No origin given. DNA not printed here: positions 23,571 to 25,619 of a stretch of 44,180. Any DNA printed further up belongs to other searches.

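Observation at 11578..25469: Duplicated three-gene module: CydB-less CydA-like protein + 1-TM cytochrome c + 3-TM cytochrome c, each placed upstream of an EB_dh haem-b protein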

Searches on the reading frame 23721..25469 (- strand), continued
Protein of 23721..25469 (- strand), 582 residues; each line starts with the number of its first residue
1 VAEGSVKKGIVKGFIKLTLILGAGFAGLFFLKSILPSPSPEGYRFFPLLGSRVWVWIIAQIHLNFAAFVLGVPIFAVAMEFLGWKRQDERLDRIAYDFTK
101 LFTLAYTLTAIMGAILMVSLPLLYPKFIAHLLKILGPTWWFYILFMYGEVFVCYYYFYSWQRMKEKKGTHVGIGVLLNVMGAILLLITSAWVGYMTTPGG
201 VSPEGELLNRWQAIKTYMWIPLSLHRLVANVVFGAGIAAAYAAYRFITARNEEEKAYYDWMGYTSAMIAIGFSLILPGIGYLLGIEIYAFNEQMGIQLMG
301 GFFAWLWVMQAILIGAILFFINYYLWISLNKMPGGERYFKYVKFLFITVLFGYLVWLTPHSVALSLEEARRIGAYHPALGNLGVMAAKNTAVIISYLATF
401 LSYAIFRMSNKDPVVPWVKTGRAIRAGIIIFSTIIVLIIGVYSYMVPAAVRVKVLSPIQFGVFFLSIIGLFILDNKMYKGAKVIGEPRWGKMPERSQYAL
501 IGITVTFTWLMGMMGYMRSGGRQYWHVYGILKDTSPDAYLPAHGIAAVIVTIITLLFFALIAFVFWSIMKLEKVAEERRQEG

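Call 34: find_related_loci(query=A1, collection=genome_contigs, flank=10000)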
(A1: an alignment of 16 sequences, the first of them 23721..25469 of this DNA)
Query A1 (582 aa) in genome_contigs; peptide patterns used: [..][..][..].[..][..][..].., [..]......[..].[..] (x = any residue, [..] = any of these).
600 stretches matched a pattern (row limit reached: there are more); 566 encode a relative of the query (tblastn E <= 1e-3); the best 80 are kept; 80 distinct loci.
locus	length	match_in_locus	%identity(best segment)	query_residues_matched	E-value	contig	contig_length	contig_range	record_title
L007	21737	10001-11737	86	1-579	0e+0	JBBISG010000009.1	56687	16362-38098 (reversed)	MAG: Nitrospirota bacterium isolate BQF270218_bin_368 NODE_392_length_56687_cov_3.00537, whole genome shotgun sequence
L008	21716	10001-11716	80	1-572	0e+0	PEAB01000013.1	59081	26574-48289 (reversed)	MAG: Nitrospirae bacterium MYbinv3 scaffold80, whole genome shotgun sequence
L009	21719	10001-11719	78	1-573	0e+0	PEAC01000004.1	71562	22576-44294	MAG: Nitrospirae bacterium MYbin6 scaffold51, whole genome shotgun sequence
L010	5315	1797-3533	77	1-579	0e+0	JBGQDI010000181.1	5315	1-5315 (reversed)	MAG: Nitrospirota bacterium isolate OBJ2_061818_110_2 k141_1659870_length_5315_cov_9.3175, whole genome shotgun sequence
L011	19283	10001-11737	77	1-579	0e+0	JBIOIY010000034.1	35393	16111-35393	MAG: Thermodesulfovibrionales bacterium isolate GcC11-22 k141_878491_length_35393_cov_102.5380, whole genome shotgun seq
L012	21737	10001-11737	78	1-579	0e+0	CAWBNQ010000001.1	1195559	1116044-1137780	MAG: Nitrospirota bacterium isolate MFD01299.bin.1.15 genome assembly, contig: contig_15494, whole genome shotgun sequen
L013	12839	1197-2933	75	1-579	0e+0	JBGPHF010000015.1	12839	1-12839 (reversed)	MAG: Nitrospirota bacterium isolate OBJ_0618_7090110_365 k141_7567613_length_12839_cov_52.2332, whole genome shotgun seq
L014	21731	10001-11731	73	1-578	0e+0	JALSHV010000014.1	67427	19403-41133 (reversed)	MAG: Aquificaceae bacterium isolate 354-166_metabat1_scaf2bin.127 354-166_scaffold_289_c1, whole genome shotgun sequence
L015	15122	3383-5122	71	1-579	0e+0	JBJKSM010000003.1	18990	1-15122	MAG: Thermodesulfovibrionales bacterium isolate Bin_82 S1Ck127_582847_flag_0_multi_7.9926_len_18990, whole genome shotgu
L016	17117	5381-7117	71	1-579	0e+0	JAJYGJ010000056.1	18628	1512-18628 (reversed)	MAG: Nitrospirae bacterium isolate DBS1-3.bin125 NODE_5383_length_18628_cov_1.16486, whole genome shotgun sequence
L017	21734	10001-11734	71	1-578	0e+0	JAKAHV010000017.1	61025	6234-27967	MAG: Nitrospirae bacterium isolate WY3.bin132 NODE_677_length_61025_cov_2.349667, whole genome shotgun sequence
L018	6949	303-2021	47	3-573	2e-175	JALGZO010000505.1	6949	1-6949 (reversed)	MAG: bacterium isolate M3-22_Bin_282 M3-22_Bin_282_scaffold_41346, whole genome shotgun sequence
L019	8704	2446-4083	48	37-582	3e-174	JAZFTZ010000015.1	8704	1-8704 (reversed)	MAG: Thermodesulfobacteriota bacterium isolate BS2bin.46 BS2bin.46_15, whole genome shotgun sequence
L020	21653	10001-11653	47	36-582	2e-168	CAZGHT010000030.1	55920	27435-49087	MAG TPA_asm: uncultured Rhodothermaceae bacterium isolate SRP128890_co1_174 genome assembly, contig: NODE_992_length_559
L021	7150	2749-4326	49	39-566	6e-167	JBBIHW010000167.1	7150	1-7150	MAG: Acidobacteriota bacterium isolate SIF170217_bin_123 NODE_9893_length_7150_cov_4.652290, whole genome shotgun sequen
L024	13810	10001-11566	47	43-566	1e-164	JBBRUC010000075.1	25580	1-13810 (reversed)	MAG: Thermoanaerobaculia bacterium isolate La3_concoct.109 La3_concoct.109_K_3585418_L_25580_cov_13.1111, whole genome s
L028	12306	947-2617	45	26-581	7e-164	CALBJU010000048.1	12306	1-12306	MAG TPA_asm: uncultured Bacteroidetes bacterium isolate SRR5494785_bin.98_CONCOCT_v1.1_MAG genome assembly, contig: ERZ7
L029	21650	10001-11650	47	37-581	6e-164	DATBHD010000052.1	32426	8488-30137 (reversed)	MAG TPA_asm: Gemmatimonadaceae bacterium isolate SMAG_U3855 k141_966367, whole genome shotgun sequence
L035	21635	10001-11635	45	36-582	1e-163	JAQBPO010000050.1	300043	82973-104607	MAG: Fibrobacteres bacterium isolate RYN_349 scaffold_2106198, whole genome shotgun sequence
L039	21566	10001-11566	47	43-566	6e-163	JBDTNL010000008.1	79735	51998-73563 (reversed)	MAG: Acidobacteriota bacterium isolate cluster3_bin.15 NODE_599_length_79735_cov_49.078941, whole genome shotgun sequenc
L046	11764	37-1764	46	2-581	1e-161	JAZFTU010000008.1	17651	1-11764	MAG: Candidatus Hydrothermarchaeaceae archaeon isolate BS2bin.40 BS2bin.40_8, whole genome shotgun sequence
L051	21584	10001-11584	46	36-566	6e-161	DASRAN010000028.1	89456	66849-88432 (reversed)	MAG TPA_asm: Patescibacteria group bacterium isolate SMAG_U11119 k141_2126637, whole genome shotgun sequence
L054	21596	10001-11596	47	36-566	4e-161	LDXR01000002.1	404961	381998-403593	MAG: candidate division NC10 bacterium CSP1-5 XU15_C0002, whole genome shotgun sequence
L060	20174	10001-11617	46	43-582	3e-160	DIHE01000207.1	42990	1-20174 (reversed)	MAG TPA_asm: Holophagales bacterium UBA5704 UBA5704_contig_367, whole genome shotgun sequence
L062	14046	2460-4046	46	35-566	7e-160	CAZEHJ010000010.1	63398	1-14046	MAG TPA_asm: uncultured Rhodothermales bacterium isolate binchicken_co46_725 genome assembly, contig: NODE_731_length_63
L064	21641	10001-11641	47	37-582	1e-159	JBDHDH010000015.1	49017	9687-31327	MAG: Gemmatimonadota bacterium isolate M8-32_Bin_209 M8-32_Bin_209_scaffold_988, whole genome shotgun sequence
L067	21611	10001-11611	48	43-577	1e-159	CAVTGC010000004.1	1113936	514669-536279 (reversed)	MAG: uncultured Candidatus Rokubacteria bacterium isolate MFD09212.bin.1.136 genome assembly, contig: contig_20716, whol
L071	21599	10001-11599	47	39-566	5e-159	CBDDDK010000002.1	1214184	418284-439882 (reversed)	MAG: Longimicrobiales bacterium isolate d6bf1850-4cd7-453d-9a48-8c1bda8f1438 genome assembly, contig: contig_2, whole ge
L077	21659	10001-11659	45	31-582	2e-158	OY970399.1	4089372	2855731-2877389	MAG: uncultured Acidobacteriota bacterium isolate MFD01916.bin.c.6 genome assembly, chromosome: 1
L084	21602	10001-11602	46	38-566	6e-158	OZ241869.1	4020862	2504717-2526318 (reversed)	MAG: Longimicrobiales bacterium isolate 4d932f89-bb95-4433-bef4-8436000ce683 genome assembly, chromosome: 1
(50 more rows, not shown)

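Call 37: search_protein_families(library=ncbifam, proteins=[window:23721-25469:-], max_evalue=0.001)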
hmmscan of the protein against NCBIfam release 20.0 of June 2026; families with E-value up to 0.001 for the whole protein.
window:23721-25469:- (582 aa): 0 families

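Call 49: search_solved_structures(query=A2, max_evalue=1, show_alignments=3)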
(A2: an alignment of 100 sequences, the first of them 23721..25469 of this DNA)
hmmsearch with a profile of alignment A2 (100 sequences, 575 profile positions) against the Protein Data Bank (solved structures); distinct sequences matched with E-value up to 1: 3.
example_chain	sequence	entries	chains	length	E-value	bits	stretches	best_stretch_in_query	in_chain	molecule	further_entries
5doq_A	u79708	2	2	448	1.2e-15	60.3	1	42-242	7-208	Bd-type quinol oxidase subunit I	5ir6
9r2g_A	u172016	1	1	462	7.5e-14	54.4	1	45-283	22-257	Cytochrome bd menaquinol oxidase subunit I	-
6rko_A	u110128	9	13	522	0.00064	21.6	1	45-233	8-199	Cytochrome bd-I ubiquinol oxidase subunit 1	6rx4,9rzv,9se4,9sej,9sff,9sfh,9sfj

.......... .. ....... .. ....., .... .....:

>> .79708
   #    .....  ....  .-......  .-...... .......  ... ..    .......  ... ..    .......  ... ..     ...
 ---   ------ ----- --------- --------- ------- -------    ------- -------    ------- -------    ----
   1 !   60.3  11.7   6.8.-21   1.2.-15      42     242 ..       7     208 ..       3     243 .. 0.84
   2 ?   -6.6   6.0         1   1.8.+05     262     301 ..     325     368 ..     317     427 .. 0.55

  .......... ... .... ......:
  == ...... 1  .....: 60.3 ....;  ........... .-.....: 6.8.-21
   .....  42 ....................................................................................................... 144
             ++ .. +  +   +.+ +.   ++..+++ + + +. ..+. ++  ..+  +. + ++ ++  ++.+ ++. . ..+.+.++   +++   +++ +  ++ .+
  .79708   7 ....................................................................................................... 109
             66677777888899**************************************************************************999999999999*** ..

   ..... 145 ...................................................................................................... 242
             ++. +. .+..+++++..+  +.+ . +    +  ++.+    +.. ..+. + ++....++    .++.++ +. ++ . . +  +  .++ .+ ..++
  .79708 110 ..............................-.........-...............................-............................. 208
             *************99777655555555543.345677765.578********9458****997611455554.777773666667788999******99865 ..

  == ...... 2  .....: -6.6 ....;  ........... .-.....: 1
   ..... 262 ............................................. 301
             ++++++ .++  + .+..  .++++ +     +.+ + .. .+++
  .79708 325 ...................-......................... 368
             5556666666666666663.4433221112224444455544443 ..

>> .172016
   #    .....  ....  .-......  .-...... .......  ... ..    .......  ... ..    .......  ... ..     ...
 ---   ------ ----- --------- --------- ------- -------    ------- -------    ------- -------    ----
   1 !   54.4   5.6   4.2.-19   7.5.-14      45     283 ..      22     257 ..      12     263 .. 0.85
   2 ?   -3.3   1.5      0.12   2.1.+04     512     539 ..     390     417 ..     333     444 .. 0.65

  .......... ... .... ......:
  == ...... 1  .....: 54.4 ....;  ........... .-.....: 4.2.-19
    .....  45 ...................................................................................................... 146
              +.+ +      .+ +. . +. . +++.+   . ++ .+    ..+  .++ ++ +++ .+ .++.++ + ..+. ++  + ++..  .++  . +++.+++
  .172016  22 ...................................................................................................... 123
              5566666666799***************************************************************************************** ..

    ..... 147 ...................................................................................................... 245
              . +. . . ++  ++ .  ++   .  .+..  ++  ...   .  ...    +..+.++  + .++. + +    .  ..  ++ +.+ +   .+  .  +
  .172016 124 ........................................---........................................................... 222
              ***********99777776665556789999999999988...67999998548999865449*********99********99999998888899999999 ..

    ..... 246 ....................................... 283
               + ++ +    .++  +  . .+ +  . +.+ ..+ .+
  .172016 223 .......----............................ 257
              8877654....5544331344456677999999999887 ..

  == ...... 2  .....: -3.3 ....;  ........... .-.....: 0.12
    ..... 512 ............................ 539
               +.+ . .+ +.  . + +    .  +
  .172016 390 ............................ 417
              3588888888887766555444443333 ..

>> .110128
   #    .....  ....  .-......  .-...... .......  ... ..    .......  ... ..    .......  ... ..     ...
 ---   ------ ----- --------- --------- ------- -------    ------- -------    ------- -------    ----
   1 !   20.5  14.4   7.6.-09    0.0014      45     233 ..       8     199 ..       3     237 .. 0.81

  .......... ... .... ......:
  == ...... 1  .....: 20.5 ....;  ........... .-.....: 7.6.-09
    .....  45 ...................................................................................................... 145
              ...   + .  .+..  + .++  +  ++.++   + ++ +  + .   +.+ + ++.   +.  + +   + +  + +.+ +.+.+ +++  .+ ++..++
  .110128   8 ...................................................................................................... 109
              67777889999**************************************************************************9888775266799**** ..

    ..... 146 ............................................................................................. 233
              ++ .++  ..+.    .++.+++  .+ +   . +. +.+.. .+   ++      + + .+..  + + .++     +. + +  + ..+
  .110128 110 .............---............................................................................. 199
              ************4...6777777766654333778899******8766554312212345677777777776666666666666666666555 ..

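Call 52: search_protein_families(library=pfam, proteins=[L028:11032-11925:+, L064:936-2789:+, L071:18568-19215:+, L029:19070-20242:+, L067:6285-7772:-, L062:1510-2271:+, L051:6051-9191:+, L067:7772-9685:-, L084:16787-18565:+, L013:9347-11008:+], max_evalue=0.001)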
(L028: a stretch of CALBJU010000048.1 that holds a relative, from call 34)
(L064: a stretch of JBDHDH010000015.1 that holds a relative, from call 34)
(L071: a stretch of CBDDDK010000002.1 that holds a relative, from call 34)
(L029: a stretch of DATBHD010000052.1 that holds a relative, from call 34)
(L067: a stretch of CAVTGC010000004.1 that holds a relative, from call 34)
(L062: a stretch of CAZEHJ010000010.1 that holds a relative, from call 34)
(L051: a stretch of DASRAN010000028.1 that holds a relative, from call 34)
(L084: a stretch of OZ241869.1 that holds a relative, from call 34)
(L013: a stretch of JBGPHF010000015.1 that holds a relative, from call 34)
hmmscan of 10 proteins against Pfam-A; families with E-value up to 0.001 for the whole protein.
L028:11032-11925:+ (297 aa): 5 families
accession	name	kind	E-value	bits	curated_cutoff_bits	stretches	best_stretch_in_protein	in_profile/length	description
PF10609.15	ParA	-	3.4e-62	210.5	27.1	1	32-287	1-245/246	NUBPL iron-transfer P-loop NTPase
PF01656.29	CbiA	-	1.3e-11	45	25.4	1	37-169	1-54/125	CobQ/CobB/MinD/ParA nucleotide binding domain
PF13614.12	AAA_31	-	2.5e-07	31.3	27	1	35-96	2-63/177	AAA domain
PF09140.17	MipZ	-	3e-07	30.5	20.7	1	35-88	1-54/262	ATPase MipZ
PF00142.24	Fer4_NifH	-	0.00054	19.9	25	0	40-78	5-43/271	4Fe-4S iron sulfur cluster binding proteins, NifH/frxC family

L064:936-2789:+ (617 aa): 1 family
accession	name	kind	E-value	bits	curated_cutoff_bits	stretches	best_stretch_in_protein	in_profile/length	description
PF00115.25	COX1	-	7.2e-164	546.2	34.8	1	45-490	1-435/436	Cytochrome C and Quinol oxidase polypeptide I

L071:18568-19215:+ (215 aa): 1 family
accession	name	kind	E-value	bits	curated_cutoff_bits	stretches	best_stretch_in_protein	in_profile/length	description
PF00510.24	COX3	-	7.9e-27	95.2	23.8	1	18-214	75-255/258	Cytochrome c oxidase subunit III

L029:19070-20242:+ (390 aa): 1 family
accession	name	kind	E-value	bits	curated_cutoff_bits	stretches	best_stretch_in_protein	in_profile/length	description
PF01040.23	UbiA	-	6.3e-49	167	34.2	1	131-370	8-244/250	UbiA prenyltransferase family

L067:6285-7772:- (495 aa): 7 families
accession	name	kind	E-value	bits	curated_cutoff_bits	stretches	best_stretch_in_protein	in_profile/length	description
PF13365.12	Trypsin_2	-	3.6e-34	119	27.6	1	116-251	1-144/144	Trypsin-like peptidase domain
PF13180.12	PDZ_2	-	5.3e-29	100.8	27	2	289-378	3-80/80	PDZ domain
PF17820.7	PDZ_6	-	1e-25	89.7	27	2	427-481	1-54/54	PDZ domain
PF00089.32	Trypsin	-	4e-19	69.8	20.6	1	115-272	26-217/220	Trypsin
PF00595.29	PDZ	-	3.1e-17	63.2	23.2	2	419-458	23-59/81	PDZ domain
PF12812.13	PDZ_1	-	5.9e-05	23.5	28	0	401-471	9-77/78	PDZ-like domain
PF05579.19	Peptidase_S32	-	0.00013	21.7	24.7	0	114-204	112-198/297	Equine arteritis virus serine endopeptidase S32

L062:1510-2271:+ (253 aa): 2 families
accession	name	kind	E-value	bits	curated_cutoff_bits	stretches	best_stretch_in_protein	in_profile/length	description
PF00116.26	COX2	-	3e-13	50.2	22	1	155-230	39-114/120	Cytochrome C oxidase subunit II, periplasmic domain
PF13473.12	Cupredoxin_1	-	1.7e-05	25.2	27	1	156-235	29-104/104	Cupredoxin-like domain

L051:6051-9191:+ (1046 aa): 8 families
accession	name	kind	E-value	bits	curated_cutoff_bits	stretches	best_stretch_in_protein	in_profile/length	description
PF12838.12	Fer4_7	-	1.1e-14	55.1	27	2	811-884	1-52/52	4Fe-4S dicluster domain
PF13247.11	Fer4_11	-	4.4e-10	40.1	26.2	1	863-918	5-62/100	4Fe-4S dicluster domain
PF13183.11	Fer4_8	-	1.4e-06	29.2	27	0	809-882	2-66/68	4Fe-4S dicluster domain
PF13237.11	Fer4_10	-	2.1e-06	28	25.5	0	805-827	2-26/53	4Fe-4S dicluster domain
PF01568.27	Molydop_binding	-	4.6e-06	27.1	26.8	1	657-713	30-83/110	Molydopterin dinucleotide binding domain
PF12797.12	Fer4_2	-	9.7e-05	22.5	24.5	1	803-822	1-20/22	4Fe-4S binding domain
PF13187.11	Fer4_9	-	0.00018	21.9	27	0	811-829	1-19/52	4Fe-4S dicluster domain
PF25160.1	LdpA_Fe-S-bd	-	0.00022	21.3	27.6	0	871-913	5-41/49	LdpA Fe-S cluster-binding domain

L067:7772-9685:- (637 aa): 6 families
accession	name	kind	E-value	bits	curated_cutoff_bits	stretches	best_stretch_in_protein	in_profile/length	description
PF00004.35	AAA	-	2.3e-41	141.8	21.2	1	217-342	1-121/131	ATPase family associated with various cellular activities (AAA)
PF06480.20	FtsH_ext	-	9.8e-10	39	25.5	1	13-123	2-102/103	FtsH Extracellular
PF06068.19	TIP49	-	1.5e-05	24.8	23.8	1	188-251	31-89/347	TIP49 P-loop domain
PF13191.12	AAA_16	-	4.2e-05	24.5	32.6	0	213-238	23-48/167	AAA ATPase domain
PF07728.20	AAA_5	-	0.00011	22.6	22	1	216-338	1-135/139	AAA domain (dynein-related subfamily)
PF05496.18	RuvB_N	-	0.00078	19.7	27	0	215-248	34-67/159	Holliday junction DNA helicase RuvB P-loop domain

L084:16787-18565:+ (592 aa): 0 families

L013:9347-11008:+ (553 aa): 7 families
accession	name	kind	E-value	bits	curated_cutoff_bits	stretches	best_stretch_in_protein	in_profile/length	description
PF02518.31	HATPase_c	-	1.9e-25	89.9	26.4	1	419-551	1-108/111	Histidine kinase-, DNA gyrase B-, and HSP90-like ATPase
PF13426.13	PAS_9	-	8.1e-14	52.2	27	2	39-147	3-103/103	PAS domain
PF08448.16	PAS_4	-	9.5e-14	52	23.1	2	167-292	2-110/110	PAS fold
PF00512.31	HisKA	-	9.4e-13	48.5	26.9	1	311-376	2-64/66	His Kinase A (phospho-acceptor) domain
PF00989.32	PAS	-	5.3e-12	46.2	22.6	2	163-286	4-112/113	PAS fold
PF13188.13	PAS_8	-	1.7e-10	40.8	21.8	1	30-79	4-52/65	PAS domain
PF12860.13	PAS_7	-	8.5e-05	23.1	27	0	37-153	5-115/115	PAS fold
